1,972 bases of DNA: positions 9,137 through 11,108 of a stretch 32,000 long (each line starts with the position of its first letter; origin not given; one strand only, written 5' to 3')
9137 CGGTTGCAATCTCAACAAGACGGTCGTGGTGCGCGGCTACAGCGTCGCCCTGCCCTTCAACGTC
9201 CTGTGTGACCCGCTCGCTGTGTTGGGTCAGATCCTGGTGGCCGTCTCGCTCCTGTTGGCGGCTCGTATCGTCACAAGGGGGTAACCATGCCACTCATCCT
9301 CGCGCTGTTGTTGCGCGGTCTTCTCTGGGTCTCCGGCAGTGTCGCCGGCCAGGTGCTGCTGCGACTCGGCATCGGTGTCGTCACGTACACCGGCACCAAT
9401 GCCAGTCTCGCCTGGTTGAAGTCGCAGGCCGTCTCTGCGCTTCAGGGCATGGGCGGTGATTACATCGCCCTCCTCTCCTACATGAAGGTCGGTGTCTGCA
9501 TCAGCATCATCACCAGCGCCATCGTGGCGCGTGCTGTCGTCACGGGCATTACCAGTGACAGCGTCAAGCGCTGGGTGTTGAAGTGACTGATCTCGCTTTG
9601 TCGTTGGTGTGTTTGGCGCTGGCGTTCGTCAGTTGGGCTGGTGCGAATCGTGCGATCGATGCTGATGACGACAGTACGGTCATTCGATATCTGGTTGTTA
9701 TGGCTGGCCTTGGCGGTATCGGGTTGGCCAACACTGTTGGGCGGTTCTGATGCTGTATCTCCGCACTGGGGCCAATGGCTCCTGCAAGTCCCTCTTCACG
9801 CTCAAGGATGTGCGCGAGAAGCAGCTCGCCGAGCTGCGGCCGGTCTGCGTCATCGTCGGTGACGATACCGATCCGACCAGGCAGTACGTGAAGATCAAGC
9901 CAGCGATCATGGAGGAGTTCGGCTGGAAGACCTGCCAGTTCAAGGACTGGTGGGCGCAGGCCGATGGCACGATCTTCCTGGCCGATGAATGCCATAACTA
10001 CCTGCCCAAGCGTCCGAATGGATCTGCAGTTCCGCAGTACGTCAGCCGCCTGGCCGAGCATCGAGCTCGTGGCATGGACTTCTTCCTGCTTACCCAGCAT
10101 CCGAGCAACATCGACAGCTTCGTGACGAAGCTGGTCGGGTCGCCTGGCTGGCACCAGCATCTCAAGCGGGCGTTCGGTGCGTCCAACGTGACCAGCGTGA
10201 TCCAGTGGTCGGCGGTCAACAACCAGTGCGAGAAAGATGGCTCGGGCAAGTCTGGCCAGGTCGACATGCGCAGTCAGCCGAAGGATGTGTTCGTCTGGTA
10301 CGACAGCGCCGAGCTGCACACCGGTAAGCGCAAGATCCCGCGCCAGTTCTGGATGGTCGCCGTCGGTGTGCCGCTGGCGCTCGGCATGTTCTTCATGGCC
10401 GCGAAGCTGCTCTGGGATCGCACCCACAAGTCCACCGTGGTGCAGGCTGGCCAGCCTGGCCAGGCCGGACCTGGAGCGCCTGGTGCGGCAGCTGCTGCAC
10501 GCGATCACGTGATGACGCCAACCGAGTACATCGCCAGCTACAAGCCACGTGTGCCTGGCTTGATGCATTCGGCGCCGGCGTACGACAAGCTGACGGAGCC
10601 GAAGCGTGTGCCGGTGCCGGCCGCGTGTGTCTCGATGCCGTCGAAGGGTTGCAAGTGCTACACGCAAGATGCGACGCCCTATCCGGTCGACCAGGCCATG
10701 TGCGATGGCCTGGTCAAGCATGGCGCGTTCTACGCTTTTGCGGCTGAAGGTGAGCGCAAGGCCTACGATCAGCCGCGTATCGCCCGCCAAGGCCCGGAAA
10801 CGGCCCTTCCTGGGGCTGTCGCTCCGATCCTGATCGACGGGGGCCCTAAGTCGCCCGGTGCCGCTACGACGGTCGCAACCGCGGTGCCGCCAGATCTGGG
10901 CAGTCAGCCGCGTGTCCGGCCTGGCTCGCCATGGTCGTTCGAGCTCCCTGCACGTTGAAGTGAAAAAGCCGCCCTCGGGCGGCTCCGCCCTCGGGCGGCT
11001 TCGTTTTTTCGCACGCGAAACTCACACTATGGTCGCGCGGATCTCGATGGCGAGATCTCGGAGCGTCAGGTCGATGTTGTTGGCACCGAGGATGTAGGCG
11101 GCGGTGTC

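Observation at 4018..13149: Complete-looking inovirus prophage lacking integrase and secretin, inserted between treY and the ankyrin/tatD operon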

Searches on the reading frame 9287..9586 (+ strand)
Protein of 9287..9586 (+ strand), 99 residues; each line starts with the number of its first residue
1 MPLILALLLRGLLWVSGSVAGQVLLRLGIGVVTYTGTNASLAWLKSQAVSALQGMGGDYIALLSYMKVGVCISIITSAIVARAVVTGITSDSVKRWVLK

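Call 5: search_protein_families(library=pfam, max_evalue=0.1, proteins=[window:9287-9586:+])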
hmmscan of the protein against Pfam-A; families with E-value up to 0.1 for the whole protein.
window:9287-9586:+ (99 aa): 2 families
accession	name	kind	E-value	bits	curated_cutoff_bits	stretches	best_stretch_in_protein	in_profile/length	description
PF10734.14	DUF2523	-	1.1e-17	64.7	22.1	1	8-85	1-78/80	Protein of unknown function (DUF2523)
PF02861.25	Clp_N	-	0.084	13.5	20.7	0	8-31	18-41/53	Clp amino terminal domain, pathogenicity island component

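Call 20: search_protein_families(library=phrogs, max_evalue=0.01, proteins=[window:9287-9586:+])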
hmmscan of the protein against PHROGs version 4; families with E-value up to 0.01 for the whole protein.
window:9287-9586:+ (99 aa): 2 families
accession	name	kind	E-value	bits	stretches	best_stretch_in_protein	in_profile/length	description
phrog_1242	-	head and packaging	3.9e-20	72.8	1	6-94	4-92/97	minor head protein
phrog_974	-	head and packaging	0.0096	17.8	0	46-88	60-102/107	minor head protein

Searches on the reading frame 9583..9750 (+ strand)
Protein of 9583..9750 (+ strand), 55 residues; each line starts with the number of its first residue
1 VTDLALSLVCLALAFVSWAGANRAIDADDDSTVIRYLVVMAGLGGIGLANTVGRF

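Call 5: search_protein_families(library=pfam, max_evalue=0.1, proteins=[window:9583-9750:+])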
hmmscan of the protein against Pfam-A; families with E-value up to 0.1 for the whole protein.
window:9583-9750:+ (55 aa): 2 families
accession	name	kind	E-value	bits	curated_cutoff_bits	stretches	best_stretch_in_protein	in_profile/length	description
PF18920.5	DUF5671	-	0.01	16.1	28.4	1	3-46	48-91/132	Domain of unknown function (DUF5671)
PF10734.14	DUF2523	-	0.064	14.2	22.1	0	8-27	17-36/80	Protein of unknown function (DUF2523)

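Call 20: search_protein_families(library=phrogs, max_evalue=0.01, proteins=[window:9583-9750:+])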
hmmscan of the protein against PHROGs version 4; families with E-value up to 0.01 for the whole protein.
window:9583-9750:+ (55 aa): 0 families

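Call 44: search_protein_families(library=padloc, max_evalue=0.01, proteins=[window:9583-9750:+])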
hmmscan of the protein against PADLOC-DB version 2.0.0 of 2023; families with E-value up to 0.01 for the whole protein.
window:9583-9750:+ (55 aa): 0 families

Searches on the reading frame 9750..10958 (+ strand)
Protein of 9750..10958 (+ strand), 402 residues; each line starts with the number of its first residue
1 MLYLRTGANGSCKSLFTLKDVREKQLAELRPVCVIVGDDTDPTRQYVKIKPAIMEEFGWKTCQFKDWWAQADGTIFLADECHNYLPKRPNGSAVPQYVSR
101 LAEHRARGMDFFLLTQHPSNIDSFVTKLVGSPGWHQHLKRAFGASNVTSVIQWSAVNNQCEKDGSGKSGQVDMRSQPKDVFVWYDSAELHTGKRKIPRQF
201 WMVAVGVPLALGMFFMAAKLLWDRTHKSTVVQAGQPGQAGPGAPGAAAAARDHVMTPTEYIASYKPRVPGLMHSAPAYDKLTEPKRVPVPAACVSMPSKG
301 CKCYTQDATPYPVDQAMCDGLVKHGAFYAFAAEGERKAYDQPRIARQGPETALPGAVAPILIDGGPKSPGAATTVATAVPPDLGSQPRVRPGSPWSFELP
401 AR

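Call 5: search_protein_families(library=pfam, max_evalue=0.1, proteins=[window:9750-10958:+])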
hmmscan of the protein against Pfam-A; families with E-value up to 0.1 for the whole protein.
window:9750-10958:+ (402 aa): 1 family
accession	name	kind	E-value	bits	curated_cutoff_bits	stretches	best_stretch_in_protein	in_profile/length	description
PF05707.18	Zot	-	3.6e-13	49.9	20.3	1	1-187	1-193/197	Zonular occludens toxin (Zot)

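Call 7: search_dna_similar(query=window:9750-10958:+, collection=phages, mode=protein, max_rows=20)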
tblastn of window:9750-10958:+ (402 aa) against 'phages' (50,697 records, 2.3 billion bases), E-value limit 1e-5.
Records with a match: 87; places in all: 87; records where one place covers at least 80% of the query: 45.
Best place of each record, by identity: <60% 87.
By first word of the organism name: Ralstonia 36; Inovirus 15; Pseudomonas 8; Xanthomonas 8; Dulem 6; Stenotrophomonas 6; Phage 3; Inoviridae 2; Vibrio 1; Acinetobacter 1; and 1 more.
By host as written in the record: Ralstonia solanacearum 28; Homo sapiens 15; - 9; Pseudomonas aeruginosa 7; Varecia variegata 5; Ralstonia pickettii 2; Stenotrophomonas maltophilia 2; Stenotrophomonas maltophilia str. Khak84 2; and 14 more.
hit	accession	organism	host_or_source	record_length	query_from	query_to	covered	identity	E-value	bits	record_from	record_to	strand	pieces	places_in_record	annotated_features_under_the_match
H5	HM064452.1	Ralstonia phage PE226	Ralstonia solanacearum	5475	1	344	86%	37.0%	1e-40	159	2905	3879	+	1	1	putative phage assembly protein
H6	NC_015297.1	Ralstonia phage PE226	Ralstonia solanacearum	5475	1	344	86%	37.0%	1e-40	159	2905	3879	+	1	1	putative phage assembly protein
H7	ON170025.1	Ralstonia phage YO006_3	Ralstonia solanacearum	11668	1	344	86%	37.0%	1e-40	159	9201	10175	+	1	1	record has no annotation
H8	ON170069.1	Ralstonia phage YO029_2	Ralstonia solanacearum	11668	1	344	86%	37.0%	1e-40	159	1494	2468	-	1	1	record has no annotation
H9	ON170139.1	Ralstonia phage YO084_3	Ralstonia solanacearum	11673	1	344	86%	37.0%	1e-40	159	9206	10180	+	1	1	record has no annotation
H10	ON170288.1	Ralstonia phage YO169_3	Ralstonia solanacearum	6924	1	344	86%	36.1%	2e-40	159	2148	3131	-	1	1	record has no annotation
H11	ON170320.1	Ralstonia phage YO188_1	Ralstonia solanacearum R299, UW30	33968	1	344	86%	36.1%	2e-40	159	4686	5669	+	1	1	record has no annotation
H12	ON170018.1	Ralstonia phage YO001_4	Ralstonia solanacearum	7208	1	342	85%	35.5%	6e-45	172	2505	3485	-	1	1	record has no annotation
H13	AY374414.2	Ralstonia phage p12J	Ralstonia pickettii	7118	1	335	83%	36.0%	8e-45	171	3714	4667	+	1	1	putative phage assembly protein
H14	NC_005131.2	Ralstonia phage p12J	Ralstonia pickettii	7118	1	335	83%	36.0%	8e-45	171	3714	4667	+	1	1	ORF7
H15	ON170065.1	Ralstonia phage YO026_1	Ralstonia solanacearum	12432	1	349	87%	34.1%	2e-38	153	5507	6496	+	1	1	record has no annotation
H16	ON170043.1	Ralstonia phage YO015_3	Ralstonia solanacearum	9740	1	342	85%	33.3%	1e-37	150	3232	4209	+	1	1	record has no annotation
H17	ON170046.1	Ralstonia phage YO016_1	Ralstonia solanacearum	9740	1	342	85%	33.3%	1e-37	150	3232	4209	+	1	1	record has no annotation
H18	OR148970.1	Inovirus D_HF3_12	Homo sapiens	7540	1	364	91%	29.3%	4e-23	107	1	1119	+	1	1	zonular occludens toxin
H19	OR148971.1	Inovirus D_HF4_80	Homo sapiens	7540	1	364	91%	29.3%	4e-23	107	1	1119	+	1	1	zonular occludens toxin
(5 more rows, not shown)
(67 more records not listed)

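Call 20: search_protein_families(library=phrogs, max_evalue=0.01, proteins=[window:9750-10958:+])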
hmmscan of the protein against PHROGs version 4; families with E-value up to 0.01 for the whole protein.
window:9750-10958:+ (402 aa): 4 families
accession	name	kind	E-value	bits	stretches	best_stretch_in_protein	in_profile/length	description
phrog_197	-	moron, auxiliary metabolic gene and host takeover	7.8e-51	175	1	1-364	27-392/486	Zot-like toxin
phrog_1041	-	moron, auxiliary metabolic gene and host takeover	3.2e-18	67.4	1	1-255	1-288/420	CTXphi Zot-like toxin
phrog_27830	-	unknown function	0.0018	19.7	1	292-333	30-71/139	-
phrog_20922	-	head and packaging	0.0049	16.8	1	72-129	78-134/318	head morphogenesis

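Call 28: find_related_loci(query=window:9750-10958:+, collection=viral_contigs, flank=10000)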
Query window:9750-10958:+ (402 aa) in viral_contigs; peptide patterns used: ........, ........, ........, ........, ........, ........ (x = any residue, [..] = any of these).
12 stretches matched a pattern; 9 encode a relative of the query (tblastn E <= 1e-3); 9 distinct loci.
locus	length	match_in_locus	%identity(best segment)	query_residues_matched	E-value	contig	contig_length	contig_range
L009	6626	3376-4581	89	1-402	0e+0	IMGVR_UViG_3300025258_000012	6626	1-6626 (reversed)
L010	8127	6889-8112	57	1-397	2e-144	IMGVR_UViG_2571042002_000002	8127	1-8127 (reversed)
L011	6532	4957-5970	58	1-346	2e-132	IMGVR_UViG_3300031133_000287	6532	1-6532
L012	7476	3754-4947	51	1-402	2e-125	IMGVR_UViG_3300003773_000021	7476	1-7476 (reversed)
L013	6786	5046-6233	50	1-397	1e-121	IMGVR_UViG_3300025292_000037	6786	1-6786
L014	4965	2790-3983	51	1-397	1e-121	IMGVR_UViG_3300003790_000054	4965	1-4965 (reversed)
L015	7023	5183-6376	51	1-397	6e-121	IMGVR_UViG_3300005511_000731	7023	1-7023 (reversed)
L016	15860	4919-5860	33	59-354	9e-42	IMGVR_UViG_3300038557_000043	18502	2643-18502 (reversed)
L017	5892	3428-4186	30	72-334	2e-23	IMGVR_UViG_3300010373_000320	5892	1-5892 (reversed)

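Call 45: search_protein_families(library=ncbifam, max_evalue=0.01, proteins=[window:9750-10958:+])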
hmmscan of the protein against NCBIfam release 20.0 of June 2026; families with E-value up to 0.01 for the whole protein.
window:9750-10958:+ (402 aa): 0 families
